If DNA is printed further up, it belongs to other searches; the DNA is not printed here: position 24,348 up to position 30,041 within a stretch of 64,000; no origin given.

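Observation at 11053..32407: Lectin/CBM-rich giant proteome: 5 LamG, at least 4 CBM4/9-like and 2 DUF1566 domains in about 20 kb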

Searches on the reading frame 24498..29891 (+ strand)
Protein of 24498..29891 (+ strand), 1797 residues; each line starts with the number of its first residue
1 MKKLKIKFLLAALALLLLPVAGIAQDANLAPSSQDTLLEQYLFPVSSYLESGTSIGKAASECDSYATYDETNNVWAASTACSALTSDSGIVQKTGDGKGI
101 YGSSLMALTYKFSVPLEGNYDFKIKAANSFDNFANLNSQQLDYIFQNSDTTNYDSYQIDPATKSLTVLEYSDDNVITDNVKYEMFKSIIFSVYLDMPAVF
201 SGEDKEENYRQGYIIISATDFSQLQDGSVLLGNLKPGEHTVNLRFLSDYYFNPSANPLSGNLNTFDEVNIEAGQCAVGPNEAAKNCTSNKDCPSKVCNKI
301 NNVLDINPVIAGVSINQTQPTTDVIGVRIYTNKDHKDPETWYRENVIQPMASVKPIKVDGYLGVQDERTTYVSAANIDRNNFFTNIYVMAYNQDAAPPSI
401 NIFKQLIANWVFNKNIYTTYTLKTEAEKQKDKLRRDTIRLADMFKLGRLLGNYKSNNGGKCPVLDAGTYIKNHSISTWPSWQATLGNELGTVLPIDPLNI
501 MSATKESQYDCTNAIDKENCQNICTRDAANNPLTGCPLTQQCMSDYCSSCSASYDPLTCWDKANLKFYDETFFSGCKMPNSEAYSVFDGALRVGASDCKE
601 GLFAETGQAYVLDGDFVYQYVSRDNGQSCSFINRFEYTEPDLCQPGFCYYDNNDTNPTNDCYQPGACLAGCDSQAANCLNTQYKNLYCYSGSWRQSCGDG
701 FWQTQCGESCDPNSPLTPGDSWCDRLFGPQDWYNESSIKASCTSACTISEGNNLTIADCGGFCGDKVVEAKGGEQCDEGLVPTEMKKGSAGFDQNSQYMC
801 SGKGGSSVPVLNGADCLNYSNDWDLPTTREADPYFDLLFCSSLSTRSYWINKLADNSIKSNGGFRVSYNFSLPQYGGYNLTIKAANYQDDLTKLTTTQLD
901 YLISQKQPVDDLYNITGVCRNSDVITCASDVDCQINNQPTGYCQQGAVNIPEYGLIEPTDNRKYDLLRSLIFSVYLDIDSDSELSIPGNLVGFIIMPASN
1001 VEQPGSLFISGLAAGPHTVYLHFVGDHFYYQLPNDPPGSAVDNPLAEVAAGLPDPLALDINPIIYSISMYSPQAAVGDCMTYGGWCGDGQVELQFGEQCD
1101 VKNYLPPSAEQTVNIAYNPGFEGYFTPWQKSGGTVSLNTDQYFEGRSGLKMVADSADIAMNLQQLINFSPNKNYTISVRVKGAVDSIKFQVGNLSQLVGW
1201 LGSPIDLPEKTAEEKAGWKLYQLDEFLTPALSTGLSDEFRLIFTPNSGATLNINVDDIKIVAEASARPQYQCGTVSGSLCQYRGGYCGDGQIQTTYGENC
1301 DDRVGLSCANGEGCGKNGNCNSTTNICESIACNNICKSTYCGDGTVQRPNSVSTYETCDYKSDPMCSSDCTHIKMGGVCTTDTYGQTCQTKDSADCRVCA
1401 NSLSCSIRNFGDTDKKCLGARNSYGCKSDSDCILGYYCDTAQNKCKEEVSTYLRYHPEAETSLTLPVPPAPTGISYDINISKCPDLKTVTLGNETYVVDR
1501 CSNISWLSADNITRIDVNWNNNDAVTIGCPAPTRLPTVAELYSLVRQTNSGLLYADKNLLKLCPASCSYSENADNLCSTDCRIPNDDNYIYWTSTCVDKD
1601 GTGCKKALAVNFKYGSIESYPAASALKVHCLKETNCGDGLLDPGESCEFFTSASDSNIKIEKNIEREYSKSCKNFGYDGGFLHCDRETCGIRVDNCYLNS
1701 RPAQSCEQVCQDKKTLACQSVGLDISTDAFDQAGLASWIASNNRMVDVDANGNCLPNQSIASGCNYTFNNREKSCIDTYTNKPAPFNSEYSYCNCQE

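Call 3: search_protein_families(library=pfam, proteins=[window:24498-29891:+], max_evalue=0.01)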
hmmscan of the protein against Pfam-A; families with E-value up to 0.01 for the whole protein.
window:24498-29891:+ (1797 aa): 2 families
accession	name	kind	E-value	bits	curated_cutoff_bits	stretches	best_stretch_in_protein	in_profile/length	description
PF02018.23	CBM_4_9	-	1.8e-07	32.1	25.9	1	1114-1193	2-87/136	Carbohydrate binding domain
PF07603.17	Lcl_C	-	4.4e-05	24.2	34.9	1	1534-1630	46-115/117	Lcl C-terminal domain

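Call 48: find_homologous_proteins(query=window:24498-29888:+, max_evalue=0.00001)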
Query window:24498-29888:+ (1797 aa): 33 proteins with E <= 0.00001 among 8000 candidates.
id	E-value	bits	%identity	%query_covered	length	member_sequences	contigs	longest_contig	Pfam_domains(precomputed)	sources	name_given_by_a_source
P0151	0.0e+0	4240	100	100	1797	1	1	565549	PF02018.24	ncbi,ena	-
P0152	0.0e+0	3366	80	100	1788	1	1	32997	PF07603.18,PF02018.24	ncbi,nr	ncbi:MAG: carbohydrate binding domain-containing protein [Candidatus Parcubacteria bacterium]|nr:car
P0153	0.0e+0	2314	58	100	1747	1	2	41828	PF07603.18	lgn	-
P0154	0.0e+0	1837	48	91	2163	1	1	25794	PF00059.28,PF07588.18,PF06482.18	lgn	-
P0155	0.0e+0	1558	44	100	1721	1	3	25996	PF07603.18,PF02018.24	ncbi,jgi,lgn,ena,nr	ncbi:MAG TPA: DUF1566 domain-containing protein [Candidatus Uhrbacteria bacterium]|nr:DUF1566 domain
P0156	0.0e+0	1556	45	100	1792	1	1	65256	PF07603.18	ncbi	-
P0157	0.0e+0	1536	45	98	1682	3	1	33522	-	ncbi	-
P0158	0.0e+0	1520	44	100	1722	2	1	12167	PF07603.18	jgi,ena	-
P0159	0.0e+0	1495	44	100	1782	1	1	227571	PF07603.18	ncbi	-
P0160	0.0e+0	1471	44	100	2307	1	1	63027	PF02018.24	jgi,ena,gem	-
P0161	0.0e+0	1468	44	100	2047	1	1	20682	PF07603.18,PF02018.24,PF00084.27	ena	-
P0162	0.0e+0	1455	43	100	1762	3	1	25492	PF02018.24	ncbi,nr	ncbi:MAG: hypothetical protein GF365_00100 [Candidatus Buchananbacteria bacterium]|nr:hypothetical p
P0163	0.0e+0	1427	42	98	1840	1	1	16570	-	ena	-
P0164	0.0e+0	1359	42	96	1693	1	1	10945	PF02018.24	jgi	-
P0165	0.0e+0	1345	42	100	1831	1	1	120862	PF07603.18,PF02018.24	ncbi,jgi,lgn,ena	ncbi:MAG: carbohydrate binding domain-containing protein [Patescibacteria group bacterium]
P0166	0.0e+0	1305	39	62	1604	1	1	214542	PF07603.18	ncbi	-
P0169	0.0e+0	1087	49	29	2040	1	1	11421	PF16655.13,PF25059.2,PF07603.18,PF25788.3,PF24489.2,PF00041.28,PF16656.12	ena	-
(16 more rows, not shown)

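Call 49: find_encoding_contigs(protein=P0151, flank=10000, max_places=3)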
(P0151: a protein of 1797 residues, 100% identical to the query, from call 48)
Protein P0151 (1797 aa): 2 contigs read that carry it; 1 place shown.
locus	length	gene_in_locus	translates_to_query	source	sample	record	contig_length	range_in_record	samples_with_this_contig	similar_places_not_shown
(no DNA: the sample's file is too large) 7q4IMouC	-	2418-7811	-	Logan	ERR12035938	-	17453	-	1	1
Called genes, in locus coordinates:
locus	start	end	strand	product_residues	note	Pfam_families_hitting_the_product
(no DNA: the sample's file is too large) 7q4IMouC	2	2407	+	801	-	?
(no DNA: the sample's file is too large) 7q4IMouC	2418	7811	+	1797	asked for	PF02018:CBM_4_9 (weak)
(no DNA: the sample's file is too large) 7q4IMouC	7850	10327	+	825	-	PF07603:Lcl_C, PF13948:DUF4215 (faint)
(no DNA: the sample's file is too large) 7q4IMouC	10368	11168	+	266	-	-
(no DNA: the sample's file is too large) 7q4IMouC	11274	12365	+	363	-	-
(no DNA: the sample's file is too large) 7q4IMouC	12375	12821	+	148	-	PF02130:YbeY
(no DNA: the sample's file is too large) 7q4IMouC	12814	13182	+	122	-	PF01219:DAGK_prokar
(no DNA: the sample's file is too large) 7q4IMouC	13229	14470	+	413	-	PF11104:PilM_2 (faint), PF14450:FtsA (weak), PF02491:SHS2_FTSA, PF06277:EutA (weak), PF06723:MreB_Mbl, PF14450:FtsA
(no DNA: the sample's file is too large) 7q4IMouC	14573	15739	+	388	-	PF00091:Tubulin, PF12327:FtsZ_C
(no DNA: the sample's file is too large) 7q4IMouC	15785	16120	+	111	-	-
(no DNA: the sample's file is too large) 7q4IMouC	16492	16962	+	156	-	PF22811:Zn_ribbon_NrdR, PF03477:ATP-cone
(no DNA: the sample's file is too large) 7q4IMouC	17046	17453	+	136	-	?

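Call 50: find_encoding_contigs(protein=P0152, flank=10000, max_places=2)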
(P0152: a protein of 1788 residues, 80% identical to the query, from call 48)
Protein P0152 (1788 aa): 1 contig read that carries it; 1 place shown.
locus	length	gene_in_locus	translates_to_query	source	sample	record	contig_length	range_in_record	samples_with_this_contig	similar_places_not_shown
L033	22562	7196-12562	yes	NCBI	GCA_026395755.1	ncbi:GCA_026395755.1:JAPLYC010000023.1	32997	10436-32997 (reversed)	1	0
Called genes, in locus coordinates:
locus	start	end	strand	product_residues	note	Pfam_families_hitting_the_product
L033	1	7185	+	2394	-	PF02973:Sialidase (faint), PF13385:Laminin_G_3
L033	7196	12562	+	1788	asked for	PF02018:CBM_4_9, PF07603:Lcl_C (weak)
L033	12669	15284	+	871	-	PF07603:Lcl_C, PF10102:DUF2341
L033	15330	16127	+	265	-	-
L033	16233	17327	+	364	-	-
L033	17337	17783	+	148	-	PF02130:YbeY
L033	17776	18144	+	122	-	PF01219:DAGK_prokar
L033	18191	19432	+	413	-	PF11104:PilM_2 (faint), PF02491:SHS2_FTSA, PF06277:EutA (weak), PF06723:MreB_Mbl, PF14450:FtsA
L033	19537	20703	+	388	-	PF00091:Tubulin, PF12327:FtsZ_C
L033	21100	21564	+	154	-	PF22811:Zn_ribbon_NrdR, PF03477:ATP-cone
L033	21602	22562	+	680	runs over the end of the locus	PF03477:ATP-cone, PF13597:NRDD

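Call 51: find_encoding_contigs(protein=P0153, flank=10000, max_places=2)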
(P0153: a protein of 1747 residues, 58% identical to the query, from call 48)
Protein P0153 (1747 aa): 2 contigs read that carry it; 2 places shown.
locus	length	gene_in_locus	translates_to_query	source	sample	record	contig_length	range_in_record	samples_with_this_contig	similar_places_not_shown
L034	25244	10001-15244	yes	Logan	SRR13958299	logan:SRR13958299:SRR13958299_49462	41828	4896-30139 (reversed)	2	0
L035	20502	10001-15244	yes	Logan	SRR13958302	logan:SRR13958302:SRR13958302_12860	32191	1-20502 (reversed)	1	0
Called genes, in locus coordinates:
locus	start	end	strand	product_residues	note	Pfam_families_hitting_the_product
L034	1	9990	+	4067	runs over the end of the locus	PF01833:TIG (weak), PF02973:Sialidase (faint), PF13385:Laminin_G_3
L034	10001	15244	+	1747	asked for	PF07603:Lcl_C (weak)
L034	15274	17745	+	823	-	PF07603:Lcl_C, PF10102:DUF2341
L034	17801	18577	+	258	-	PF18884:TSP3_bac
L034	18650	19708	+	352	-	-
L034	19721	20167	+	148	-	PF02130:YbeY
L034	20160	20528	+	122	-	PF01219:DAGK_prokar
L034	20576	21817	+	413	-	PF11104:PilM_2 (faint), PF02491:SHS2_FTSA, PF06723:MreB_Mbl, PF14450:FtsA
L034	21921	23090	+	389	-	PF00091:Tubulin, PF12327:FtsZ_C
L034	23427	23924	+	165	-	PF22811:Zn_ribbon_NrdR, PF03477:ATP-cone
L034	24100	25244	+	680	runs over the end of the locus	PF03477:ATP-cone, PF13597:NRDD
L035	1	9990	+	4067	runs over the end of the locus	PF01833:TIG (weak), PF02973:Sialidase (faint), PF13385:Laminin_G_3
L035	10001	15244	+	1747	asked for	PF07603:Lcl_C (weak)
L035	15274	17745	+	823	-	PF07603:Lcl_C, PF10102:DUF2341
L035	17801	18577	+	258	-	PF18884:TSP3_bac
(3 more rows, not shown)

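Call 67: search_solved_structures(query=A6, max_evalue=1)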
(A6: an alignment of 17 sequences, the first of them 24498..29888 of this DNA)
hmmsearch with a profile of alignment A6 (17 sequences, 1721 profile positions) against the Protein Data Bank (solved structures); distinct sequences matched with E-value up to 1: 7.
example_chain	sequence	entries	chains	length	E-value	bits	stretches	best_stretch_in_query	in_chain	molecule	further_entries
4d0q_A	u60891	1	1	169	0.0044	17.4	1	1057-1192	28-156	HYALURONATE LYASE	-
1gui_A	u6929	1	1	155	0.12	12.7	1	1089-1191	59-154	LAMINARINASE 16A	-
2zex_A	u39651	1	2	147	0.2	11.9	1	1043-1190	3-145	S-layer associated multidomain endoglucanase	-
2zew_A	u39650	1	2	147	0.22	11.7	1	1043-1190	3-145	S-layer associated multidomain endoglucanase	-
2zey_A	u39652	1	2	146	0.29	11.4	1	1044-1190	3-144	S-layer associated multidomain endoglucanase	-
3oea_A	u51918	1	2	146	0.35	11.1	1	1044-1190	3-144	S-layer associated multidomain endoglucanase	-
3oeb_A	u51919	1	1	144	0.59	10.3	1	1045-1190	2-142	S-layer associated multidomain endoglucanase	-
